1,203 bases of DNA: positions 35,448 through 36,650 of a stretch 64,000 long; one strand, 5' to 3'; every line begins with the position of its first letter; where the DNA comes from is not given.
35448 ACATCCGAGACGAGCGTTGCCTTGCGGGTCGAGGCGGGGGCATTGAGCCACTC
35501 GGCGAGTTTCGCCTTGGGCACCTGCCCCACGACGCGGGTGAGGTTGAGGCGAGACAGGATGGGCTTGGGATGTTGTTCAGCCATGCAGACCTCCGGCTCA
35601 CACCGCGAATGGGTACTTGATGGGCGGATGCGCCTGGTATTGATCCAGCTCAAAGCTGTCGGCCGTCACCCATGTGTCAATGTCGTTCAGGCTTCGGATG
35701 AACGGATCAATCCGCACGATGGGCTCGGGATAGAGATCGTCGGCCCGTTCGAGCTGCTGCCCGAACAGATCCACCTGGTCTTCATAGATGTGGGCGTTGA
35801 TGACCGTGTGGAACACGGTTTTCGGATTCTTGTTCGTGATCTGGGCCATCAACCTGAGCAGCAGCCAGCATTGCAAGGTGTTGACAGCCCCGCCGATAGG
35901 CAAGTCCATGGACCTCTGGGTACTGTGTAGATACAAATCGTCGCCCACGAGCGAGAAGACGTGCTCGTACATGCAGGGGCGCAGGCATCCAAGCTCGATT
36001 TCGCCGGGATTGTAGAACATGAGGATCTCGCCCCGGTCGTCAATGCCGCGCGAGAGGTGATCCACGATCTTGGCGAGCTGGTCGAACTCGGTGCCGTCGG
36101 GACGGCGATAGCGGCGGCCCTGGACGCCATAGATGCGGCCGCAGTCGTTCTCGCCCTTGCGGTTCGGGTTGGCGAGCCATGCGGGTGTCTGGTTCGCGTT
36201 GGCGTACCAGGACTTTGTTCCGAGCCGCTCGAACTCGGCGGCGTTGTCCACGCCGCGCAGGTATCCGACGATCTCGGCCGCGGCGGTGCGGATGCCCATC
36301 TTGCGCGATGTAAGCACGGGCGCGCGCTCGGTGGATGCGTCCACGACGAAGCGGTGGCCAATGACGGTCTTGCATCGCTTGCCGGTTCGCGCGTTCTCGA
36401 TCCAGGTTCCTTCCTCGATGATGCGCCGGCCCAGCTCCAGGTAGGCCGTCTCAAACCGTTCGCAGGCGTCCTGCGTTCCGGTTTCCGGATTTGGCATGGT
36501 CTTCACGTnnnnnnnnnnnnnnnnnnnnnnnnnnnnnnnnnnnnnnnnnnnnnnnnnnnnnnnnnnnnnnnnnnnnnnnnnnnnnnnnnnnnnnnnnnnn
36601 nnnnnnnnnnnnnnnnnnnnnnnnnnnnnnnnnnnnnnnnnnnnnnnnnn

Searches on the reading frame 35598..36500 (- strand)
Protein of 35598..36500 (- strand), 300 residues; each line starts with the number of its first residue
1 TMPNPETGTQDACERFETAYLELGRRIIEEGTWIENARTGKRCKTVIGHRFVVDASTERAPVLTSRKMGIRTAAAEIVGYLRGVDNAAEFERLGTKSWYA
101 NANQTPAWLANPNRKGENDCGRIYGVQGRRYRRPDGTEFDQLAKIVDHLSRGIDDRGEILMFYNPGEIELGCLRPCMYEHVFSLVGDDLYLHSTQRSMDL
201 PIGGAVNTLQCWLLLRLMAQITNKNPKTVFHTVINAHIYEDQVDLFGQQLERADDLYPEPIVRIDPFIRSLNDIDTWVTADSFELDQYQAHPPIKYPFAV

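Call 8: search_protein_families(library=pfam, proteins=[window:35598-36500:-], max_evalue=0.01)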
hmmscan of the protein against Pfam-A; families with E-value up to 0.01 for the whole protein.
window:35598-36500:- (300 aa): 1 family
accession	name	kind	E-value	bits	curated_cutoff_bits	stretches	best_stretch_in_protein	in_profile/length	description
PF00303.24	Thymidylat_synt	-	2.8e-59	200.9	24.3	1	19-300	2-266/266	Thymidylate synthase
